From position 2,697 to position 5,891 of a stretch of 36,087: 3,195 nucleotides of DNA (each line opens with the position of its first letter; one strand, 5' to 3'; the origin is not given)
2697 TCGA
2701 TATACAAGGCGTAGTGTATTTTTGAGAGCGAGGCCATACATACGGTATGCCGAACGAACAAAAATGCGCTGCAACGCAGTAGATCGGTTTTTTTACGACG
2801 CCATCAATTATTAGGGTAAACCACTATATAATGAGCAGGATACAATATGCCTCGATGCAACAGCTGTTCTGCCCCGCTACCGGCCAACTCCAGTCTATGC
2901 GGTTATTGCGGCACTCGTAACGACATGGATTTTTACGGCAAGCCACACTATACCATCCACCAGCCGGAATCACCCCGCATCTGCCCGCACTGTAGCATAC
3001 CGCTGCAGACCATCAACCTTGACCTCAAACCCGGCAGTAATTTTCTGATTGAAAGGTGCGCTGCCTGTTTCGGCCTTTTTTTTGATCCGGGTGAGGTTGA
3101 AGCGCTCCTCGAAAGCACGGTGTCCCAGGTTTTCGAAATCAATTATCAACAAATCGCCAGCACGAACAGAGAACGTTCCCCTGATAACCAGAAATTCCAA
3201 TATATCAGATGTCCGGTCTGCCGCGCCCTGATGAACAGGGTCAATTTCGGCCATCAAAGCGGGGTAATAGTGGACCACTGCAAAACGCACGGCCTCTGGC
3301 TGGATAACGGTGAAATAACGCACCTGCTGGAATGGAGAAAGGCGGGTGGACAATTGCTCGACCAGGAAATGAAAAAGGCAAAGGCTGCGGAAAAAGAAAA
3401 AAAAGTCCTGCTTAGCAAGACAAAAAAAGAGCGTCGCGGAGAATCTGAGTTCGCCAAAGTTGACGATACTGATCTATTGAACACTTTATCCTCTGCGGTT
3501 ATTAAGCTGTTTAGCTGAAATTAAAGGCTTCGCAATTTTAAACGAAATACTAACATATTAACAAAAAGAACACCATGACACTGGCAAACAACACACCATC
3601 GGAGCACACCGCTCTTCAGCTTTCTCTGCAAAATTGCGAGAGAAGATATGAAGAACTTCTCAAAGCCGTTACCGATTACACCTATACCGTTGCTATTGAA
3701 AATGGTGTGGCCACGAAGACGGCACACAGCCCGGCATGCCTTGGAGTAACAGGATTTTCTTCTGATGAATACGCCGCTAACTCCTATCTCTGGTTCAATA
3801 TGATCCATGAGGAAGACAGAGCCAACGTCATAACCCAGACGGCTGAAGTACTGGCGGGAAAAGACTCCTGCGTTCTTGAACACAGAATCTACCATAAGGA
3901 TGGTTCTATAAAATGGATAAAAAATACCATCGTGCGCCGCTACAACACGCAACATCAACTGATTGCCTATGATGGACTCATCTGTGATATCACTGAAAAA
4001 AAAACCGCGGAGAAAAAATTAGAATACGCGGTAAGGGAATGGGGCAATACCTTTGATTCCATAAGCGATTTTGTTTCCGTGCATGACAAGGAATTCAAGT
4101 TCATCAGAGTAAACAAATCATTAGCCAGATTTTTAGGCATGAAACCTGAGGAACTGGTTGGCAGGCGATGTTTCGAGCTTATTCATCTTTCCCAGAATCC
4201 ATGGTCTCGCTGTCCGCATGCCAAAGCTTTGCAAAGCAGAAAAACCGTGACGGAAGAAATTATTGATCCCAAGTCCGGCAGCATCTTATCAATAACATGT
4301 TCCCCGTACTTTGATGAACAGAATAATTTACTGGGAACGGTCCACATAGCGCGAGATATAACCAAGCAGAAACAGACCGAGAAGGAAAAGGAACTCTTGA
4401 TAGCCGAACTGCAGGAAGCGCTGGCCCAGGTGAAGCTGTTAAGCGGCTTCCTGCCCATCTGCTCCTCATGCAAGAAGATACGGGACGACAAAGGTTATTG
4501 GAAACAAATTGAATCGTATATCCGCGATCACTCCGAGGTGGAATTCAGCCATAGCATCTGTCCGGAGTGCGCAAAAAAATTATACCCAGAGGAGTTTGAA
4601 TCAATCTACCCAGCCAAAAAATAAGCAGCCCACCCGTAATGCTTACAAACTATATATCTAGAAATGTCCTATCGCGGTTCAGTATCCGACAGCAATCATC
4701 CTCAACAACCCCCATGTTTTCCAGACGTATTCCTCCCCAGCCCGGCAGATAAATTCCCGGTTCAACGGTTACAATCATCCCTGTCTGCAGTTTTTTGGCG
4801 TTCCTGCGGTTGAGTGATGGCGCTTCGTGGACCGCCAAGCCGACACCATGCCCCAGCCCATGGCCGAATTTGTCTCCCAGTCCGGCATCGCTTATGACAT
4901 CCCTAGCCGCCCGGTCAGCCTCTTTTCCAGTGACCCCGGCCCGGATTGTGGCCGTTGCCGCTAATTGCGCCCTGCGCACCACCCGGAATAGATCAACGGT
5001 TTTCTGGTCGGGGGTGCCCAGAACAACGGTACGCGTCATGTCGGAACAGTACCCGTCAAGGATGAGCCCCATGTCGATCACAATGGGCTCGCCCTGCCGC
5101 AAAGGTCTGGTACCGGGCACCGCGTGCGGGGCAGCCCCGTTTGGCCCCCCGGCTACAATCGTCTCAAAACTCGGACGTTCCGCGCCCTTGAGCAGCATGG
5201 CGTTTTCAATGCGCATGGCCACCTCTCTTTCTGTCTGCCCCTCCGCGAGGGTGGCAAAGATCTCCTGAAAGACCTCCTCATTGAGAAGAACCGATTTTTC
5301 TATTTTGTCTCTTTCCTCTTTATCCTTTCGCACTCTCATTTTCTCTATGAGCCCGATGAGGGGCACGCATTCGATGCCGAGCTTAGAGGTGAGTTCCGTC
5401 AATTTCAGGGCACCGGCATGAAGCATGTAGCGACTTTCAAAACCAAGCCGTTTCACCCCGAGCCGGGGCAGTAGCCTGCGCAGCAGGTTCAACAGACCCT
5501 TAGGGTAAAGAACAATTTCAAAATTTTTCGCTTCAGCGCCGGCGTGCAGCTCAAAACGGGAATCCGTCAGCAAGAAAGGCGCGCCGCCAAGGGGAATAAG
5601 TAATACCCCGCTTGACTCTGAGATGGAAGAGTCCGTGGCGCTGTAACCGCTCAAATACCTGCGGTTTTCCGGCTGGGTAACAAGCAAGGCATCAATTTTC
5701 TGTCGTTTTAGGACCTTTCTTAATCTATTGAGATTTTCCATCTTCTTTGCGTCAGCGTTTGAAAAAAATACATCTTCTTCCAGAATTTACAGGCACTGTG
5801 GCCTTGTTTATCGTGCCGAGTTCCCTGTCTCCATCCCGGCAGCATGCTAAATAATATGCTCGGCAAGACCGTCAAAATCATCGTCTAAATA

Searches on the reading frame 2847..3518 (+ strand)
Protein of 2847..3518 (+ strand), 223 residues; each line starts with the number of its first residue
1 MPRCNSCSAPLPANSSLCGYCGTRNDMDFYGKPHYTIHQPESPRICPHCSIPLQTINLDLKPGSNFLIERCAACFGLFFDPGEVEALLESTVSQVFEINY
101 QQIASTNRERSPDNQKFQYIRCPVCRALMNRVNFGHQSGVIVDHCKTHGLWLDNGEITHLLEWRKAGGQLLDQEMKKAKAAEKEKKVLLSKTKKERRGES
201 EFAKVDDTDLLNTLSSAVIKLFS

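Call 19: search_protein_families(library=pfam, proteins=[window:2847-3518:+], max_evalue=0.0001)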
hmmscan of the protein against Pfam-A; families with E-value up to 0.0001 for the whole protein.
window:2847-3518:+ (223 aa): 2 families
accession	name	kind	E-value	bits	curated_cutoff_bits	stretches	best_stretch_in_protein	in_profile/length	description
PF13453.11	Zn_ribbon_TFIIB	-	4.8e-15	55.1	22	2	45-89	1-40/41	Transcription factor zinc-finger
PF12773.13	DZR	-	2.8e-05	24.6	27.3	0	3-22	26-45/45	Double zinc ribbon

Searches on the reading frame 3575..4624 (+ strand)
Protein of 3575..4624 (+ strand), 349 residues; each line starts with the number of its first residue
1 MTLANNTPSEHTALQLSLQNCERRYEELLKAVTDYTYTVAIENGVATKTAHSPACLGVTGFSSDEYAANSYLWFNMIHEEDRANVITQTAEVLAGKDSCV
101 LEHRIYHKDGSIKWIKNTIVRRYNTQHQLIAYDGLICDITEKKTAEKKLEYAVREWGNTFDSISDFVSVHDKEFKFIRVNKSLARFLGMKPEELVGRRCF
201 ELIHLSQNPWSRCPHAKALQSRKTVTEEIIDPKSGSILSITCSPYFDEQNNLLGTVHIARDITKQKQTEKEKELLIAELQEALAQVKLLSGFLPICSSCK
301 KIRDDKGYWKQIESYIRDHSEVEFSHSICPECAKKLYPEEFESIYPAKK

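Call 19: search_protein_families(library=pfam, proteins=[window:3575-4624:+], max_evalue=0.0001)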
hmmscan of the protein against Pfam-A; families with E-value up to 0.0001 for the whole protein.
window:3575-4624:+ (349 aa): 5 families
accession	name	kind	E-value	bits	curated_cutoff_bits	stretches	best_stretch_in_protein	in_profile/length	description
PF08448.16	PAS_4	-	1.9e-20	73.5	23.1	1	160-266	1-109/110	PAS fold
PF13426.13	PAS_9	-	2.8e-18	66.5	27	1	167-264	4-103/103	PAS domain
PF08447.18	PAS_3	-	7.7e-18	65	25.6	1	51-134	4-87/89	PAS fold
PF00989.32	PAS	-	2.7e-07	31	22.6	1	160-262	7-113/113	PAS fold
PF14598.12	PAS_11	-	6.6e-06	26.5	25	0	164-210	2-48/109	PAS domain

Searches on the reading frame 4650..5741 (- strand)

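Call 19: search_protein_families(library=pfam, proteins=[window:4650-5741:-], max_evalue=0.0001)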
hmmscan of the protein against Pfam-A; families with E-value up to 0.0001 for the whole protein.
window:4650-5741:- (363 aa): 2 families
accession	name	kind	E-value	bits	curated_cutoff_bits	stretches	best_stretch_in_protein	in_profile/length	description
PF00557.29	Peptidase_M24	-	4.7e-67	226.2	23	1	146-347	2-207/208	Metallopeptidase family M24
PF01321.24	Creatinase_N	-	7.2e-23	81.9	22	1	4-137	2-127/128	Creatinase/Prolidase N-terminal domain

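Call 71: search_protein_families(library=ncbifam, proteins=[window:4650-5741:-], max_evalue=0.001)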
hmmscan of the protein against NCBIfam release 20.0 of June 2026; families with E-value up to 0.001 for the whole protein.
window:4650-5741:- (363 aa): 15 families
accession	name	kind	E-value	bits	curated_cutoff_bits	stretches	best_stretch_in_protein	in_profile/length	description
NF040821.1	dipep_PepQ_Arch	equivalog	3.5e-65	220.3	630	1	3-356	2-340/346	Xaa-Pro dipeptidase PepQ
NF007310.0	PRK09795.1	equivalog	8.5e-63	212.3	393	1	1-354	1-348/361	aminopeptidase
NF038259.1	ectoine_DoeA_2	exception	1.9e-27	96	575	1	3-330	17-351/386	ectoine hydrolase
NF011174.0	PRK14576.1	subfamily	2.3e-22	79.4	487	1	122-355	161-395/405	putative endopeptidase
TIGR00500.1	met_pdase_I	equivalog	3.7e-19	69.2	171.35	1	139-330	4-203/247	type I methionyl aminopeptidase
NF008131.0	PRK10879.1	equivalog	2.5e-18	66.1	465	2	131-275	166-311/438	Xaa-Pro aminopeptidase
NF011173.0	PRK14575.1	equivalog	4.1e-18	65.5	850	1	130-354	170-395/406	putative peptidase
NF011720.0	PRK15173.1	subfamily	9.5e-17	61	420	1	131-354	108-332/343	peptidase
TIGR02993.1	ectoine_eutD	equivalog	1.3e-15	57.4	613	1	130-348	150-375/391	ectoine hydrolase DoeA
NF008970.0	PRK12318.1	equivalog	1.6e-14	53.9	267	1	138-331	43-245/291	methionyl aminopeptidase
NF010133.0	PRK13607.1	equivalog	1e-13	50.9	339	1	126-281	149-303/443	Xaa-Pro dipeptidase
TIGR00501.1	met_pdase_II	equivalog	4.7e-10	39.5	222.65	1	149-328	10-189/295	type II methionyl aminopeptidase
NF009533.0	PRK12897.1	equivalog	5.6e-09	35.7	488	1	137-330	3-204/248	type I methionyl aminopeptidase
TIGR00495.1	crvDNA_42K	hypoth_equivalog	0.00017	20.4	430.05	1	211-274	98-161/383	ErbB3-binding protein EBP1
NF005583.0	PRK07281.1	equivalog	0.00068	19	445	0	230-335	132-240/286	methionyl aminopeptidase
